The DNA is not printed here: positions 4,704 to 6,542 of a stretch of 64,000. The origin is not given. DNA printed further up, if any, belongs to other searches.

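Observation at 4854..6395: Hel308-type helicase gene encoding only the C-terminal half (split gene or decayed gene) next to the tRNA pair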

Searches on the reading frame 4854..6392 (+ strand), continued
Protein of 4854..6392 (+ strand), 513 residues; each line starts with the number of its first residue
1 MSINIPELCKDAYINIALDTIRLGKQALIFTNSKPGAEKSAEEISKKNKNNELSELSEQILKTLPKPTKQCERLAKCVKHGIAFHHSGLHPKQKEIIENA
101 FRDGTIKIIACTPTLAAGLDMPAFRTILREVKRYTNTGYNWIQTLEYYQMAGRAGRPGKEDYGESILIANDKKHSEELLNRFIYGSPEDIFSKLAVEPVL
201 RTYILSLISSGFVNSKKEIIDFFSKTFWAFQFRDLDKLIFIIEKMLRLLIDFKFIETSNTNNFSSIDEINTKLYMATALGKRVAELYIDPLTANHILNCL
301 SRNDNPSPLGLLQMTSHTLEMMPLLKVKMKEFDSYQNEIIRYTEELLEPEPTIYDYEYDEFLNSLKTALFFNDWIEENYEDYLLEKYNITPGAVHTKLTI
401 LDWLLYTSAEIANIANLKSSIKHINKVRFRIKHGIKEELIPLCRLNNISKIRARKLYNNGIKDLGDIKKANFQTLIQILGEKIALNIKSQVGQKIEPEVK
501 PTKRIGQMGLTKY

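Call 12: find_encoding_contigs(protein=P0001, flank=10000, max_places=4)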
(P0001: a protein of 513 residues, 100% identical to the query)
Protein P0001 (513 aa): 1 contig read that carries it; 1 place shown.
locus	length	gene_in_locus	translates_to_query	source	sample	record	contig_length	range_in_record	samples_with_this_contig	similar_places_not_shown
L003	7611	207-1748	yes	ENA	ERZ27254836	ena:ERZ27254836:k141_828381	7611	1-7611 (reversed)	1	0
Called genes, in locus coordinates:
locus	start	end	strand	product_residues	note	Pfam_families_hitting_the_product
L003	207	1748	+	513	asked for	PF00271:Helicase_C, PF20470:HTH_61 (weak), PF21280:Helicase_dom4_arc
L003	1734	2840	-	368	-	PF00226:DnaJ, PF01556:DnaJ_C, PF00684:DnaJ_CXXCXGXG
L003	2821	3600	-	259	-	PF05175:MTS, PF01209:Ubie_methyltran (weak), PF02527:GidB (weak), PF02390:Methyltransf_4 (weak), PF08241:Methyltransf_11, PF08242:Methyltransf_12, PF13649:Methyltransf_25, PF13847:Methyltransf_31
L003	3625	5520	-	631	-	PF00012:HSP70, PF06723:MreB_Mbl, PF00012:HSP70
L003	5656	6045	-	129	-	PF11950:DUF3467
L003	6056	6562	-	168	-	PF01025:GrpE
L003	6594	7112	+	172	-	PF12802:MarR_2 (faint), PF08279:HTH_11 (weak), PF01022:HTH_5 (weak), PF13412:HTH_24 (weak)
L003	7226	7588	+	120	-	-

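Call 14: find_related_loci(query=A1, collection=genome_contigs, flank=10000)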
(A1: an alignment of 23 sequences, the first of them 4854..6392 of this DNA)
Query A1 (513 aa) in genome_contigs; peptide patterns used: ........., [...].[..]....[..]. (x = any residue, [..] = any of these).
600 stretches matched a pattern (row limit reached: there are more); 583 encode a relative of the query (tblastn E <= 1e-3); the best 80 are kept; 80 distinct loci.
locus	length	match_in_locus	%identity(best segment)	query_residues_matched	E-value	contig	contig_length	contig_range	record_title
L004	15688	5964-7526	52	3-513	0e+0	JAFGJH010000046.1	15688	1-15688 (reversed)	MAG: Candidatus Woesearchaeota archaeon isolate Zod_Metabat.265 k87_12534994, whole genome shotgun sequence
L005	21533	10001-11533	53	14-513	0e+0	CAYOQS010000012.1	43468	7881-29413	MAG TPA_asm: uncultured Methanosarcinales archaeon isolate SRP332253_co2_156 genome assembly, contig: NODE_749_length_43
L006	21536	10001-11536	54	2-513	0e+0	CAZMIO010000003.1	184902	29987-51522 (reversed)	MAG TPA_asm: uncultured Methanosarcinales archaeon isolate binchicken_co48_311 genome assembly, contig: NODE_33_length_1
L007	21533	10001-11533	53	1-513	0e+0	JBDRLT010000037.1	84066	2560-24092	MAG: Candidatus Woesearchaeota archaeon isolate MEGAHIT-group-1.794 k141_5801379, whole genome shotgun sequence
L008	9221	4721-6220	55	14-513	1e-180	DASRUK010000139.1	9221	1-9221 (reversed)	MAG TPA_asm: Candidatus Nanoarchaeia archaeon isolate SMAG_U8018 k141_633974, whole genome shotgun sequence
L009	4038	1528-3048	54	11-512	0e+0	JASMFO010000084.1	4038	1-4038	MAG: Candidatus Woesearchaeota archaeon isolate ETNP7_MAG_25 c_000002763185, whole genome shotgun sequence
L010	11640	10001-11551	52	1-513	7e-180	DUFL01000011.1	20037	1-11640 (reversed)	MAG TPA_asm: Candidatus Woesearchaeota archaeon isolate UBA10107 contig_5971, whole genome shotgun sequence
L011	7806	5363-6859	52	1-493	4e-177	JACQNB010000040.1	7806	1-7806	MAG: Candidatus Woesearchaeota archaeon isolate NC_groundwater_1244_Ag_S-0.1um_55_21 S_p1_S3_coassembly_k141_811695, who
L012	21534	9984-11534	55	2-513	2e-176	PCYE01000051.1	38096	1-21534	MAG: Candidatus Woesearchaeota archaeon CG10_big_fil_rev_8_21_14_0_10_33_12 CG10_8_21_14_0.10_scaffold_1215_c, whole gen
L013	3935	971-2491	52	11-512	0e+0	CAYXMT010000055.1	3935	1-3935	MAG TPA_asm: uncultured Methanosarcinales archaeon isolate binchicken_co48_511 genome assembly, contig: NODE_40909_lengt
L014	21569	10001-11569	52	2-513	4e-175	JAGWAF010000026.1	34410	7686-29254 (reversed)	Candidatus Woesearchaeota archaeon isolate RIFCSPHIGHO2_02_FULL_39_9 rifcsphigho2_02_scaffold_8189, whole genome shotgun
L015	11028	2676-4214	50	3-513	2e-175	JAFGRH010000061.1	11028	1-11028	MAG: Candidatus Woesearchaeota archaeon isolate Zod_Metabat.822 k87_10344297, whole genome shotgun sequence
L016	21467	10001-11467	53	12-495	3e-175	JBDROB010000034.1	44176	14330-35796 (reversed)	MAG: Candidatus Woesearchaeota archaeon isolate MEGAHIT-group-1.927 k141_3792957, whole genome shotgun sequence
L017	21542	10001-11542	53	2-513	9e-175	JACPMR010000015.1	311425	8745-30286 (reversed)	MAG: Candidatus Woesearchaeota archaeon isolate NC_groundwater_554_Ag_S-0.1um_37_18 S35_SO-1_scaffold_226885, whole geno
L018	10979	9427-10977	52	1-513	5e-175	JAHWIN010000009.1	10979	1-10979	MAG: Candidatus Woesearchaeota archaeon isolate YT1_767 k127_9305150, whole genome shotgun sequence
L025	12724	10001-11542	51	2-513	3e-172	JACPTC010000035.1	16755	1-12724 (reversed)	MAG: Candidatus Woesearchaeota archaeon isolate NC_groundwater_722_Ag_S-0.2um_37_15 S36_SO-2_scaffold_353029, whole geno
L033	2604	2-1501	52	16-513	0e+0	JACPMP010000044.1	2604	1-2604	MAG: Candidatus Woesearchaeota archaeon isolate NC_groundwater_552_Ag_S-0.1um_34_16 S35_SO-1_scaffold_173661, whole geno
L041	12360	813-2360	51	5-513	4e-170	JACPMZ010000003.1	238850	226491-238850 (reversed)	MAG: Candidatus Woesearchaeota archaeon isolate NC_groundwater_562_Ag_S-0.1um_46_13 S35_SO-1_scaffold_86060, whole genom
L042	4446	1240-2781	51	2-513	2e-174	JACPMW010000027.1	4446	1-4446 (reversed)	MAG: Candidatus Woesearchaeota archaeon isolate NC_groundwater_559_Ag_S-0.1um_40_64 S35_SO-1_scaffold_54676, whole genom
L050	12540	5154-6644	52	1-496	2e-167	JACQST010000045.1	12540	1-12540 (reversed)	MAG: Candidatus Woesearchaeota archaeon isolate NC_groundwater_1392_Ag_S-0.2um_48_44 S_p2_S4_coassembly_k141_2431998, wh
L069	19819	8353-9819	51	1-492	1e-164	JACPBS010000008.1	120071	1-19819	MAG: Candidatus Woesearchaeota archaeon isolate NC_groundwater_263_Ag_S-0.2um_45_10 S5_GD2017_2_S2_scaffold_250, whole g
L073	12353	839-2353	51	11-513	3e-164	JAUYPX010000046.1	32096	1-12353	MAG: Nanoarchaeota archaeon isolate C4_metabat.bin.63 C4_k141_84005, whole genome shotgun sequence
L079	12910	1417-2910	52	11-496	1e-162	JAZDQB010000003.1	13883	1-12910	MAG: Candidatus Woesearchaeota archaeon isolate MEGAHIT-group-0.97 k141_8559357, whole genome shotgun sequence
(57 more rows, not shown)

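Call 37: search_protein_representatives(protein=window:4854-6392:+)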
Query: 513 residues. Proteins with E-value up to 0.001 (for the whole library): 11206; up to 1e-10: 4688; up to 1e-30: 593. The best 150 are listed.
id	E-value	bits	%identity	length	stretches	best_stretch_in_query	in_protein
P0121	2.0e-158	544.5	51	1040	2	116-512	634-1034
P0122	2.9e-155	534.1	51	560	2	12-256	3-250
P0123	4.0e-153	527.0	50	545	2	3-264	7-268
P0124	9.5e-153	525.8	54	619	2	2-260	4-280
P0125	1.3e-144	498.9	51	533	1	5-503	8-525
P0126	3.8e-144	497.4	48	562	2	7-272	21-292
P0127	6.6e-139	480.1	46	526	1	14-511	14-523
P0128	2.8e-138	478.0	47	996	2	150-513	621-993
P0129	1.8e-136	472.1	50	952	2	148-491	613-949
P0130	1.3e-135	469.2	46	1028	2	117-510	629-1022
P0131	6.0e-135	467.0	47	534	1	4-510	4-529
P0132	9.9e-135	466.3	54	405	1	6-403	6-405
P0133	3.0e-134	464.7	47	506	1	11-492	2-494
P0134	1.5e-132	459.1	52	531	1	117-510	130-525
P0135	4.5e-132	457.6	48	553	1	9-502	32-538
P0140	9.2e-129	446.7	49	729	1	16-497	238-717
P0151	3.6e-120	418.3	49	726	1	7-498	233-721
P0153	9.8e-120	416.9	46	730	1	16-498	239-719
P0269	1.6e-81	290.8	38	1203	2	116-492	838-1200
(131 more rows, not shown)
